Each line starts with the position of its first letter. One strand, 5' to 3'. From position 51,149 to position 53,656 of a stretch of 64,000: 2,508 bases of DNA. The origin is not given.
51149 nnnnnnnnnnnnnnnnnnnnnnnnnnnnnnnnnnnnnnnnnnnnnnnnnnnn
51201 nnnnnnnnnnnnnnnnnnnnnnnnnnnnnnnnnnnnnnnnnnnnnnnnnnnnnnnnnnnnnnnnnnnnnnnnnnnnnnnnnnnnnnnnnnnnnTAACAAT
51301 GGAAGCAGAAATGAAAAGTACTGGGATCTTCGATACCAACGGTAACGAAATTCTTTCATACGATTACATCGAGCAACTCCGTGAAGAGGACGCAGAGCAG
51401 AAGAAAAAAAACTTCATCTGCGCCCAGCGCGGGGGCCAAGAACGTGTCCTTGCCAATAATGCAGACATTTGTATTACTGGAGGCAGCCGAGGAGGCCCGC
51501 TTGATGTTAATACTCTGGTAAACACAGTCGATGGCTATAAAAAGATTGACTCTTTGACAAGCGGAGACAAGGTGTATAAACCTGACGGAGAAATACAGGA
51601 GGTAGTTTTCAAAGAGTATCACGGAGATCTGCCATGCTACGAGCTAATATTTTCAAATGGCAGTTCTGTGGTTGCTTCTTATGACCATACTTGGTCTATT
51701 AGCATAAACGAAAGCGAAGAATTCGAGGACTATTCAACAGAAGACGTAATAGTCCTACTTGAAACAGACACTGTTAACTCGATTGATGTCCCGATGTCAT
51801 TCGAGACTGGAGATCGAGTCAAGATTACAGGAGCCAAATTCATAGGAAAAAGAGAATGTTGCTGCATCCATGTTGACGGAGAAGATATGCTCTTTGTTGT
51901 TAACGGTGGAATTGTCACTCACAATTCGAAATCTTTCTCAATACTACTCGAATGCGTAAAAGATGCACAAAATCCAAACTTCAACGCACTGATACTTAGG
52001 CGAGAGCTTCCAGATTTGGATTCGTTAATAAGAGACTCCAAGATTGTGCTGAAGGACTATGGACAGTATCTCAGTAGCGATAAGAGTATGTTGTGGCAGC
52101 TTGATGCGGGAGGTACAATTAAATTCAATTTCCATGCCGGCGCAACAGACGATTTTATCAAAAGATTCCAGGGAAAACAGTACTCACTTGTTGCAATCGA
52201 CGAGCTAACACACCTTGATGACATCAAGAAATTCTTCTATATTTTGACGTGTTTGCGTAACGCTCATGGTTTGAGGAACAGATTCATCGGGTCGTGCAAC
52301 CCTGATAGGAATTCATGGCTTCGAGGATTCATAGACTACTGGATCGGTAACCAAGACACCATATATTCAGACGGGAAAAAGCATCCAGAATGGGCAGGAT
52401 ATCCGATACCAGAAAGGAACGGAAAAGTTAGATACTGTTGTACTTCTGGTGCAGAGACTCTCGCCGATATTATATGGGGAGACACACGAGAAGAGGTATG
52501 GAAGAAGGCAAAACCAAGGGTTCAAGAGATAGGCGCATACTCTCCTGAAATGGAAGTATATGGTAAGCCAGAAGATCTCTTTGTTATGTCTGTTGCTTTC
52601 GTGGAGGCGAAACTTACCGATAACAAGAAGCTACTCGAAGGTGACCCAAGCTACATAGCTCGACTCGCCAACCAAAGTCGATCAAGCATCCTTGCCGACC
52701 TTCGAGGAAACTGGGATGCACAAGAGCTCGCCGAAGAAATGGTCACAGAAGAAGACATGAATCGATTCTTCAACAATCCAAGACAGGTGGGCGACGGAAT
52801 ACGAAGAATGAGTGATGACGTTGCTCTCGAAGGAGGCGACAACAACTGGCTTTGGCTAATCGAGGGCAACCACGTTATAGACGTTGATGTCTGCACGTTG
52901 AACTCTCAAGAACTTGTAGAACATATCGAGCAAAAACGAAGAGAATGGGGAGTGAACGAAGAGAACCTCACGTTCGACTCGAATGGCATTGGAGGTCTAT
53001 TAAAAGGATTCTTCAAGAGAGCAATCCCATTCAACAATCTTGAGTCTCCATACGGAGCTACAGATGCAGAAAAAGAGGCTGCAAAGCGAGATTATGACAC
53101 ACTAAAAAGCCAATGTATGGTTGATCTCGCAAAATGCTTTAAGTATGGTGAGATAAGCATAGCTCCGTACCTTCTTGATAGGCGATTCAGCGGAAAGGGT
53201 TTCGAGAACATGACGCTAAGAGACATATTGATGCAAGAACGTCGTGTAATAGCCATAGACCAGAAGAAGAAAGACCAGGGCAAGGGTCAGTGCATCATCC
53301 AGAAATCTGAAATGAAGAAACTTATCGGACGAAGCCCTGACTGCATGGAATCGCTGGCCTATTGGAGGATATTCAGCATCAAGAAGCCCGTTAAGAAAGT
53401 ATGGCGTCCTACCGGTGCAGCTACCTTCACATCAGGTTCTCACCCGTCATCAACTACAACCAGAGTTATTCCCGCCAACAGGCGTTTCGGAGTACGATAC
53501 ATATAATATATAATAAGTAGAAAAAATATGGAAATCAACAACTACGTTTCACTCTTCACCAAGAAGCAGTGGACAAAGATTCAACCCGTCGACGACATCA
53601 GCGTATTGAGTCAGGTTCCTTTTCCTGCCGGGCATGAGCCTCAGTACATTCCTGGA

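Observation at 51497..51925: Class 3-like (Trp-Cys-Thr) mini-intein splitting the P-loop of the large terminase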

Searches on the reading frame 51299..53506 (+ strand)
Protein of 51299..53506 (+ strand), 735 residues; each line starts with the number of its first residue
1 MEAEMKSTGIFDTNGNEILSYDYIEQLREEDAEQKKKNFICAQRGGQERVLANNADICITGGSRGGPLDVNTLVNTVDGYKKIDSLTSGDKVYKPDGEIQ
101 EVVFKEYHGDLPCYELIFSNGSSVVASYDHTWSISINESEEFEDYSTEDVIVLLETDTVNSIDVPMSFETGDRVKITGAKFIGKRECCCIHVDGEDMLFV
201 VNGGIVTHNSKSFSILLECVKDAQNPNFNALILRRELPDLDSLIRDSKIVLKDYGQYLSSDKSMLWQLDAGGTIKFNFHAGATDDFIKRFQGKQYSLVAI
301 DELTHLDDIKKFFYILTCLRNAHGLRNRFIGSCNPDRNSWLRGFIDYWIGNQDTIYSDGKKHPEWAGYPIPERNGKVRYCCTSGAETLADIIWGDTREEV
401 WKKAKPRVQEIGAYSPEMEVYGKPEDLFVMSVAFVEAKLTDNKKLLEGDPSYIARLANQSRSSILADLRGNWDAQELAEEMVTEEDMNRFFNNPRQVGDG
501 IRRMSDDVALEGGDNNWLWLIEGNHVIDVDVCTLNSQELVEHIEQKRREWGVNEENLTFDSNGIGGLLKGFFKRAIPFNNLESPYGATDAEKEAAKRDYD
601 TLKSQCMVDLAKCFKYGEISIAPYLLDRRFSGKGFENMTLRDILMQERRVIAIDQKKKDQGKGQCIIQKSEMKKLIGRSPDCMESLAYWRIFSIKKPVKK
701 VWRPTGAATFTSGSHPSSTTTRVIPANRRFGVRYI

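Call 3: search_protein_families(library=pfam, proteins=[window:51299-53503:+], max_evalue=1)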
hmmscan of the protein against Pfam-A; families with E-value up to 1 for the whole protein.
window:51299-53503:+ (735 aa): 3 families
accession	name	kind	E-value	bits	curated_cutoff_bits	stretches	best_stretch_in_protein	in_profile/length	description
PF03237.21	Terminase_6N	-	0.0026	17.9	22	1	211-352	10-153/215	Terminase large subunit, T4likevirus-type, N-terminal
PF13403.11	Hint_2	-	0.014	16.2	28.4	1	71-104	6-39/147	Hint domain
PF07591.16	PT-HINT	-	0.077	13.7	27.7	1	73-105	1-33/137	Pretoxin HINT domain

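Call 4: search_protein_families(library=phrogs, proteins=[window:51299-53503:+], max_evalue=0.01)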
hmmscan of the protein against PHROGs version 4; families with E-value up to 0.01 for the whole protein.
window:51299-53503:+ (735 aa): 7 families
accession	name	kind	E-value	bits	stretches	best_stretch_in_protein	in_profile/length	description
phrog_979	-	head and packaging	1.6e-49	170.1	1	209-489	177-423/642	terminase large subunit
phrog_2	-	head and packaging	4.7e-14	53.1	1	211-698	290-600/807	terminase large subunit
phrog_9526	-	head and packaging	1.8e-13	51.6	1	200-457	28-255/280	terminase large subunit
phrog_19299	-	head and packaging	1.4e-08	34.7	2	55-131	19-96/702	terminase large subunit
phrog_36964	-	head and packaging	5.1e-07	29.1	1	57-174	82-204/890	terminase large subunit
phrog_15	-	head and packaging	4.1e-05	23.1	1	58-135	70-148/1330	terminase large subunit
phrog_50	-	DNA, RNA and nucleotide metabolism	0.0052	16.9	1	59-136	82-157/570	DnaC-like helicase loader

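Call 5: search_solved_structures(query=window:51299-53503:+, max_evalue=1, show_alignments=3)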
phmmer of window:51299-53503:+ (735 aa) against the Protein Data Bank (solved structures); distinct sequences matched with E-value up to 1: 6.
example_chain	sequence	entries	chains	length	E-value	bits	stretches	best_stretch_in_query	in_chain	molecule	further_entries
6rix_A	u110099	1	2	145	0.00031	22.1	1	72-209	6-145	Replicative DNA helicase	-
6bs8_A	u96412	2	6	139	0.00042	21.7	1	70-134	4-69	Replicative DNA helicase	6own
6riz_A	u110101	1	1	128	0.00045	21.6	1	65-138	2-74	gp41-1 intein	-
6riy_A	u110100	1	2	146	0.00062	21.2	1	72-206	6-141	Replicative DNA helicase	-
6qaz_A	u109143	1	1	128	0.067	14.4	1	65-136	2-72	cyanophage-like gp41-1 intein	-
8dkr_B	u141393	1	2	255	0.22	12.7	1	500-587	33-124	Large terminase protein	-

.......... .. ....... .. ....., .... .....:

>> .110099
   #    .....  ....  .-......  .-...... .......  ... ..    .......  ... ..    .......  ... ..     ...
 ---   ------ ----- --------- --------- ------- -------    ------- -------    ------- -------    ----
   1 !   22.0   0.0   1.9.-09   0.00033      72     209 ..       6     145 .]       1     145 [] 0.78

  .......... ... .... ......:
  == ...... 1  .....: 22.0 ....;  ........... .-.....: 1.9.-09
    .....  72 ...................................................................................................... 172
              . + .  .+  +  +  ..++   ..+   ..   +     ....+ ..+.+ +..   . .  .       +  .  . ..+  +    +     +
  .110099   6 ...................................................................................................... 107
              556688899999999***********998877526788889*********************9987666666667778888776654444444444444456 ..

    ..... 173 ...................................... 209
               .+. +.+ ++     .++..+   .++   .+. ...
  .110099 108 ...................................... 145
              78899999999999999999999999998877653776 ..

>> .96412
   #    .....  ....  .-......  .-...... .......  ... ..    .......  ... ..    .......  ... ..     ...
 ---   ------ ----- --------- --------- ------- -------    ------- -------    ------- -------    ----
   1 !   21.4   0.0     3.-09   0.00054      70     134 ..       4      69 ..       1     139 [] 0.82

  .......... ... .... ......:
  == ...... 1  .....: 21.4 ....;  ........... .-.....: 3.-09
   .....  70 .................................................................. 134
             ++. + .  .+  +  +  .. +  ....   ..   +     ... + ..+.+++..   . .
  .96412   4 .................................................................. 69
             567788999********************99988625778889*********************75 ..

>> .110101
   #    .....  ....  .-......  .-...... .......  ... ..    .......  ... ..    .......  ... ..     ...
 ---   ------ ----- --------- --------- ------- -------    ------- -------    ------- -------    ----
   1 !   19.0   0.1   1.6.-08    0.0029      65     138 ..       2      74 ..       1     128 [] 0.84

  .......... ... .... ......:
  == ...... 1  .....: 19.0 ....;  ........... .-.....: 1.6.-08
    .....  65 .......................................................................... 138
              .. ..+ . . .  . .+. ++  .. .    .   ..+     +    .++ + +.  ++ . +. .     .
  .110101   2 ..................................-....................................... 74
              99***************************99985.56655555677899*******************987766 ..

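Call 7: search_dna_similar(query=window:51299-53506:+, collection=phages, mode=protein, max_rows=40)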
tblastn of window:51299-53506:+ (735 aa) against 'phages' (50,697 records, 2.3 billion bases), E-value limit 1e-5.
Records with a match: 1077; places in all: 1077; records where one place covers at least 80% of the query: 0.
Best place of each record, by identity: <60% 1077.
By first word of the organism name: Escherichia 331; Pseudomonas 230; Rheinheimera 112; Salmonella 91; Klebsiella 39; Vibrio 31; Acinetobacter 31; Shigella 24; Erwinia 19; Aeromonas 18; and 37 more.
By host as written in the record: Rheinheimera sp. BAL341 112; - 102; Escherichia coli 98; Pseudomonas aeruginosa 71; Escherichia coli K-12 MG1655 49; Pseudomonas aeruginosa PAO1 26; Pseudomonas syringae pv. actinidiae 18; Escherichia coli K-12 17; and 277 more.
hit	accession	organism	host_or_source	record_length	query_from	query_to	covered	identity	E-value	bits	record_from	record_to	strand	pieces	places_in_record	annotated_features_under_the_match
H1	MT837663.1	Bacteriophage sp.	human fecal samples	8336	6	701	77%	44.5%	4e-120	461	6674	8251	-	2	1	record has no annotation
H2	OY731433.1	Bacteroides phage LoVEphage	-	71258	6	701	77%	44.5%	6e-120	461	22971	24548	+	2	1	terminase large subunit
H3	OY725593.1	Bacteroides phage LoVEphage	-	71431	6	701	77%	44.5%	6e-120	461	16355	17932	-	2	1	terminase large subunit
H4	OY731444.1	Bacteroides phage LoVEphage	-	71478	6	701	77%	44.5%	6e-120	461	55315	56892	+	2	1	terminase large subunit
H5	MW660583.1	Bacteroides phage LoVEphage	Bacteroides sp.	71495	6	701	77%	44.5%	6e-120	461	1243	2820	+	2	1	large terminase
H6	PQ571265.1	Bacteroides phage BI-TP1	Bacteroides intestinalis BG4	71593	6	701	77%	44.5%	6e-120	461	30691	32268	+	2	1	terminase large subunit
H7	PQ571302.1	Phocaeicola phage PV4-TP1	Phocaeicola vulgatus BM8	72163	6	701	77%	44.5%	6e-120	461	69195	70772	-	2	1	terminase large subunit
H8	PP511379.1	Dulem virus 40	Eulemur fulvus collaris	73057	211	704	67%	42.3%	5e-104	356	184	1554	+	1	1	terminase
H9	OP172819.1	Parabacteroides phage PF672P1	Parabacteroides faecis DA672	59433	175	700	72%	26.9%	3e-33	144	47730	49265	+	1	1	hypothetical protein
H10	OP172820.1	Parabacteroides phage PF672P2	Parabacteroides faecis DA672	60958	175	700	72%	26.7%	8e-33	142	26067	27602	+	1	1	hypothetical protein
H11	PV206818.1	Vibrio phage vB_CoeS_P1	Vibrio hepatarius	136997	40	516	65%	25.1%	7e-15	85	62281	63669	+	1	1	terminase large subunit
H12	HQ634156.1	Vibrio phage PWH3a-P1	Vibrio natriegens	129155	35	475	60%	24.3%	5e-13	79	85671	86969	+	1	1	terminase | hypothetical protein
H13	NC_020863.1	Vibrio phage PWH3a-P1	Vibrio natriegens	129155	35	475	60%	24.3%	5e-13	79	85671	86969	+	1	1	terminase large subunit | hypothetical protein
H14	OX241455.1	Vibrio phage 501E54-1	Seawater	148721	38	474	59%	24.3%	3e-15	87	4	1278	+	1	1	putative terminase family protein, partial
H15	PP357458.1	Klebsiella phage phi1_175008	Klebsiella pneumoniae 135080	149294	40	485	61%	22.1%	2e-8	64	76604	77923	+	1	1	hypothetical protein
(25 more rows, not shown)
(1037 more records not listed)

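Call 8: get_annotated_region(hit=H5, flank=3000)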
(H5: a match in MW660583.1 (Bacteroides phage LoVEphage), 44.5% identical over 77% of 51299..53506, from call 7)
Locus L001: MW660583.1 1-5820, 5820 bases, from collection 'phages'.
description: Bacteroides phage LoVEphage, complete genome.
organism: Bacteroides phage LoVEphage (NCBI taxid 2831678)
taxonomy: Viruses; Duplodnaviria; Heunggongvirae; Uroviricota; Caudoviricetes
host: Bacteroides sp.; source: -; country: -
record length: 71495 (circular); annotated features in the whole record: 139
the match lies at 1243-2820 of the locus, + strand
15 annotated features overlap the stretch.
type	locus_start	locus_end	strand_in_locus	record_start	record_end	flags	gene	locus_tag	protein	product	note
tRNA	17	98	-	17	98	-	-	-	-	tRNA-Tyr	-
tRNA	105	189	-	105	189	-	-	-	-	tRNA-Ser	-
tRNA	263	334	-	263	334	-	-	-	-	tRNA-Glu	-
tRNA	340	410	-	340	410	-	-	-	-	tRNA-Gln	-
tRNA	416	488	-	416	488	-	-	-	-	tRNA-Trp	-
tRNA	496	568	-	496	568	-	-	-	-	tRNA-Asn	-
tRNA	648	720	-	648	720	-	-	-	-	tRNA-Phe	-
tRNA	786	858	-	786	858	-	-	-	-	tRNA-Met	-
CDS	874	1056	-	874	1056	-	-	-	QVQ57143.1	cysteine-rich KTR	-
CDS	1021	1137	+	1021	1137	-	-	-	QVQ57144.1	hypothetical protein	Skeletal muscle LIM-protein 1 and half LIM domains: ZN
CDS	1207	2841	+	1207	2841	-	-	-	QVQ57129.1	large terminase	-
CDS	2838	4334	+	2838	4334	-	-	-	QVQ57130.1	portal protein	-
CDS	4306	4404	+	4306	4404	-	-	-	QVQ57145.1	hypothetical protein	No HHsearch hits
CDS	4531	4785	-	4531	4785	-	-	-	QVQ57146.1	hypothetical protein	No HHsearch hits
CDS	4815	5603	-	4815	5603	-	-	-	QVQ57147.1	minor capsid protein 2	-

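Call 9: get_annotated_region(hit=H8, flank=1500)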
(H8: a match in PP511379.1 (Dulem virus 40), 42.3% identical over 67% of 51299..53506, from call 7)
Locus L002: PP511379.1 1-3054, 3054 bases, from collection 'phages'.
description: Dulem virus 40 isolate Duke_21_1, complete genome.
organism: Dulem virus 40 (NCBI taxid 3145758)
taxonomy: Viruses; Duplodnaviria; Heunggongvirae; Uroviricota; Caudoviricetes
host: Eulemur fulvus collaris; source: feces; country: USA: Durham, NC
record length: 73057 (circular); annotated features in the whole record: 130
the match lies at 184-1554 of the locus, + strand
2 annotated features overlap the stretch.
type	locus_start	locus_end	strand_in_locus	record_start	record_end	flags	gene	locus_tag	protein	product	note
CDS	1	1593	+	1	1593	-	-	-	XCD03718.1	terminase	-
CDS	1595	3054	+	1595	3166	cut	-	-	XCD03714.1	portal protein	-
